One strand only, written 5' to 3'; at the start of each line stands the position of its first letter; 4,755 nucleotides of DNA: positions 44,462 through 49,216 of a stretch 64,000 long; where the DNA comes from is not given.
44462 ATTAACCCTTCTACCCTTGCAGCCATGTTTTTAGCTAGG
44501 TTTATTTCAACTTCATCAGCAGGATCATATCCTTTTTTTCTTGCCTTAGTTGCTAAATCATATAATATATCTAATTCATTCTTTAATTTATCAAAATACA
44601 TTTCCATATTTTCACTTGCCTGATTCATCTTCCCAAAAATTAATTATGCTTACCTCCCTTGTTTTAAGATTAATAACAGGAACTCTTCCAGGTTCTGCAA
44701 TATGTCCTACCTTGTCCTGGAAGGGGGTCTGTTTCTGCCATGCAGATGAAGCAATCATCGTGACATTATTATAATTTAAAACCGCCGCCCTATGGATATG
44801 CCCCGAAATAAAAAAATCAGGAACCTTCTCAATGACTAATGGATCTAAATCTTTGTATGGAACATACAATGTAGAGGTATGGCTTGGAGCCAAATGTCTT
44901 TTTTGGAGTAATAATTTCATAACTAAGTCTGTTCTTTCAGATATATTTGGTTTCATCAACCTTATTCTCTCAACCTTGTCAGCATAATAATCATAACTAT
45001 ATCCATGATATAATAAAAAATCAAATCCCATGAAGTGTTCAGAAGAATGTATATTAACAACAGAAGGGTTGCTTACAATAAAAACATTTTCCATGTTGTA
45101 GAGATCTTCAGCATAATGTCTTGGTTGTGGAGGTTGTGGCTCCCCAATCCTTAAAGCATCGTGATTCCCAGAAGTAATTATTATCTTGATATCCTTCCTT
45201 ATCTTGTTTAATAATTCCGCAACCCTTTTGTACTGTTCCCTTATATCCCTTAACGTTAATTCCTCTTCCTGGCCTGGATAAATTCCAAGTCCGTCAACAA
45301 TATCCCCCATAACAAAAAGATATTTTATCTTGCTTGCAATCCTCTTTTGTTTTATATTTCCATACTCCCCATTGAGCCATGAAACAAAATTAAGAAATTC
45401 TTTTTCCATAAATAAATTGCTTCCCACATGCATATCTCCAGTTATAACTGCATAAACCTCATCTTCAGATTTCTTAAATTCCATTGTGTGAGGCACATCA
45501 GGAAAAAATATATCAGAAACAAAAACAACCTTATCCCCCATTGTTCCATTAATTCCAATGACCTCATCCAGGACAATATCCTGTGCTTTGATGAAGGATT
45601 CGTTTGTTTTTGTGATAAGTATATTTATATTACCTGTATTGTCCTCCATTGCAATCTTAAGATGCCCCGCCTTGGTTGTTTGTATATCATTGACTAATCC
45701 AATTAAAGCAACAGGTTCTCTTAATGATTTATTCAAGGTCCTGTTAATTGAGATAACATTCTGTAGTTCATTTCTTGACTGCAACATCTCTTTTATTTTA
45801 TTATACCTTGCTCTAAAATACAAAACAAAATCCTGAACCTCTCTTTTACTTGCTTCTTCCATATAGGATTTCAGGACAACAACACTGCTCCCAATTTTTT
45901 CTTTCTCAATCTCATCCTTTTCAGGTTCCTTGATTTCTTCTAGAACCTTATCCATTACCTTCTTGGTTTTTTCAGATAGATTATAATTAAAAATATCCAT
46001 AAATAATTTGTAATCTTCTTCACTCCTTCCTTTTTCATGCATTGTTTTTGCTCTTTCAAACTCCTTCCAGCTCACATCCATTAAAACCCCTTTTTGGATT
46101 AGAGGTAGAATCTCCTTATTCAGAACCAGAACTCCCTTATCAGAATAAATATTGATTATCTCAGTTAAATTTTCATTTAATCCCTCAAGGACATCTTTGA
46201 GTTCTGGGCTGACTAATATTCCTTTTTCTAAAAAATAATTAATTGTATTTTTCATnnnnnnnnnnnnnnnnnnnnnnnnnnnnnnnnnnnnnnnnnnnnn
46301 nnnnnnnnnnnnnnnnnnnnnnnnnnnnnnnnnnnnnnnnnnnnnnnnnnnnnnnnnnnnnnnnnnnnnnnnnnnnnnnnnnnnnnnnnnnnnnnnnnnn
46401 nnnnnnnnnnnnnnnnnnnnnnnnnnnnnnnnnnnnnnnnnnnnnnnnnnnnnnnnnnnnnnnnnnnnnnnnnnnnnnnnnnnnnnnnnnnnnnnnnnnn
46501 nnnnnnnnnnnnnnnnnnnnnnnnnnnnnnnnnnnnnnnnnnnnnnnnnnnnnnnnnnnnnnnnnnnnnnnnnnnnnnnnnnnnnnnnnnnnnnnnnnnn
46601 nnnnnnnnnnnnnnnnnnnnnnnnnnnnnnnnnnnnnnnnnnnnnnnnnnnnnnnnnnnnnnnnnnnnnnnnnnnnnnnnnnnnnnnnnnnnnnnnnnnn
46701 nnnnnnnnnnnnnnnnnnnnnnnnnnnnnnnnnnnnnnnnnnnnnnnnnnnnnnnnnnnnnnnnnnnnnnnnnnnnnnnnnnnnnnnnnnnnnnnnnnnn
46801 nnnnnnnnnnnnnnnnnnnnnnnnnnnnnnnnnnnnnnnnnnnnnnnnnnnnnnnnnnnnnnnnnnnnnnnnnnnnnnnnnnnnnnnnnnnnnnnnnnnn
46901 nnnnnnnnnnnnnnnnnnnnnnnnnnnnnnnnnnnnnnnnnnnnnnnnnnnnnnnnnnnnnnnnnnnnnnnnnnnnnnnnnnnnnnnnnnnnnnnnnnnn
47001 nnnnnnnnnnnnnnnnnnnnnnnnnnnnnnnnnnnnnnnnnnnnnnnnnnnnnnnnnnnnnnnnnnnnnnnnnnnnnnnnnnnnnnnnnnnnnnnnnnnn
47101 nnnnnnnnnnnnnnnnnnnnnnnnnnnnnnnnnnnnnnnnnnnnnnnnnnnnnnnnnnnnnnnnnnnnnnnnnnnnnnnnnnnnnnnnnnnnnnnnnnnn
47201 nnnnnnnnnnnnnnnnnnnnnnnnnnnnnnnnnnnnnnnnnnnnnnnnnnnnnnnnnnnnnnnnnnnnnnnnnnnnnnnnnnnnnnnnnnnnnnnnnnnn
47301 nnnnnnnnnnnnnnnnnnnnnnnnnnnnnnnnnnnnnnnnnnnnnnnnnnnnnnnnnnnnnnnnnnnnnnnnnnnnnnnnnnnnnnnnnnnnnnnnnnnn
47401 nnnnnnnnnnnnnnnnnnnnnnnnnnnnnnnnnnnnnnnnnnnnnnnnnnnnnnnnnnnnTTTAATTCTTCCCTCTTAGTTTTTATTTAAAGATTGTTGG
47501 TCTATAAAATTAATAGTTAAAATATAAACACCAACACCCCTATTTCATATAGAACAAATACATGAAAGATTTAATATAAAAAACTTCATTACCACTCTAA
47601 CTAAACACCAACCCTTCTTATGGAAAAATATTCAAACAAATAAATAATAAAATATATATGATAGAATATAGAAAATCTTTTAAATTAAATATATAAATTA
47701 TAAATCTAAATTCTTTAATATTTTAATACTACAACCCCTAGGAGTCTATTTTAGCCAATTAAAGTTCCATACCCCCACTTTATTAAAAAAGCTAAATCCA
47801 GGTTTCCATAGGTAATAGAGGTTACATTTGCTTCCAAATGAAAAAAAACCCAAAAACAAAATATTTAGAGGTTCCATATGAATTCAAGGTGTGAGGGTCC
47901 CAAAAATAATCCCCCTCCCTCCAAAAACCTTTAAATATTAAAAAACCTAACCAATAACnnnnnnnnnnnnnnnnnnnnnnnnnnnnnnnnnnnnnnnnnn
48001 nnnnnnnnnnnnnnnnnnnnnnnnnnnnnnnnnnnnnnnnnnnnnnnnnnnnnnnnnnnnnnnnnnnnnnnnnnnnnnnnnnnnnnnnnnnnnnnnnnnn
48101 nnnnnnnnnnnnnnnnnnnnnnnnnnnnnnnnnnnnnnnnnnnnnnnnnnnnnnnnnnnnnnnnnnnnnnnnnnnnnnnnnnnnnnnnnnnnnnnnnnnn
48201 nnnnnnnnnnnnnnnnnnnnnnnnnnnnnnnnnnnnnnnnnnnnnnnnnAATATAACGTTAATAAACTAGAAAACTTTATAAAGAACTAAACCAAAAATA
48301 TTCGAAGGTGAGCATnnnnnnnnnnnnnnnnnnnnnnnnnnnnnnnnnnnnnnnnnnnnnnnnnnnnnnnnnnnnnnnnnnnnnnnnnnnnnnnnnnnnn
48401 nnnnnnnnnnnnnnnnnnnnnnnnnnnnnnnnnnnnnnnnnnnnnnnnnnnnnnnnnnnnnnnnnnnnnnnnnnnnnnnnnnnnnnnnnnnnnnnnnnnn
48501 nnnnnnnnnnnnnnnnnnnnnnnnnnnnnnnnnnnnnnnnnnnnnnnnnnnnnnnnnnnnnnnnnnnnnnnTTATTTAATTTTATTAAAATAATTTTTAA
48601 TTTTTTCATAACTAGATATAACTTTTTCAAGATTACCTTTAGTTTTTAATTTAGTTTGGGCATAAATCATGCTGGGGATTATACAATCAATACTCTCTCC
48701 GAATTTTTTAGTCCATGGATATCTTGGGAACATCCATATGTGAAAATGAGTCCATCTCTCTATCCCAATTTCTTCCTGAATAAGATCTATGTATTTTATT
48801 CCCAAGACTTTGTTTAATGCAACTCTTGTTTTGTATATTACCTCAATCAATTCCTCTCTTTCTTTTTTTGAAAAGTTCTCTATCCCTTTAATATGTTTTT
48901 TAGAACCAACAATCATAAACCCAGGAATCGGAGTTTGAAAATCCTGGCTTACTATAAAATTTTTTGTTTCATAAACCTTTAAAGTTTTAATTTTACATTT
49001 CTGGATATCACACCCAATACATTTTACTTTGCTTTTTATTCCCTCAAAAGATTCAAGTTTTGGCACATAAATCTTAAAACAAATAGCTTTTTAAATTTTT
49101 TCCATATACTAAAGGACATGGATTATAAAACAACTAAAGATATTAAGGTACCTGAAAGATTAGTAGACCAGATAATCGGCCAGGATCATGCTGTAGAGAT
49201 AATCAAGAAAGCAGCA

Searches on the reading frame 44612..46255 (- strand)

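Call 22: search_protein_families(library=pfam, proteins=[window:44612-46255:-], max_evalue=0.001)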
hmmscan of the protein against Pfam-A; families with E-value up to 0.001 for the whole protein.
window:44612-46255:- (547 aa): 2 families
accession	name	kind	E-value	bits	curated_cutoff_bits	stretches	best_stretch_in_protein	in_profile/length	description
PF04042.21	DNA_pol_E_B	-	9.7e-13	48.4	29.1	1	307-486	29-203/210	DNA polymerase alpha/epsilon subunit B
PF00149.33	Metallophos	-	1.5e-11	45.5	21.5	1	270-489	4-190/191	Calcineurin-like phosphoesterase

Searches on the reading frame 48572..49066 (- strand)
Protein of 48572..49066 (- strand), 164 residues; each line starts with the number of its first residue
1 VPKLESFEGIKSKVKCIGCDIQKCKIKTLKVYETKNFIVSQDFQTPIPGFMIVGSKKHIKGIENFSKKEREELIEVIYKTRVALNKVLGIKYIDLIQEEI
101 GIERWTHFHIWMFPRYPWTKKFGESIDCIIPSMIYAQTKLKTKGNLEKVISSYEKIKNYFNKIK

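Call 22: search_protein_families(library=pfam, proteins=[window:48572-49066:-], max_evalue=0.001)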
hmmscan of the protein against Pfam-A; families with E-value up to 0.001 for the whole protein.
window:48572-49066:- (164 aa): 2 families
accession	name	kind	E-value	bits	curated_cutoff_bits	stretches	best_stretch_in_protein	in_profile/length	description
PF01230.28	HIT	-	0.00012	23.1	21.5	1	26-116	4-96/98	HIT domain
PF11969.13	DcpS_C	-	0.00068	20.5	24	0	15-93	1-75/114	Scavenger mRNA decapping enzyme C-term binding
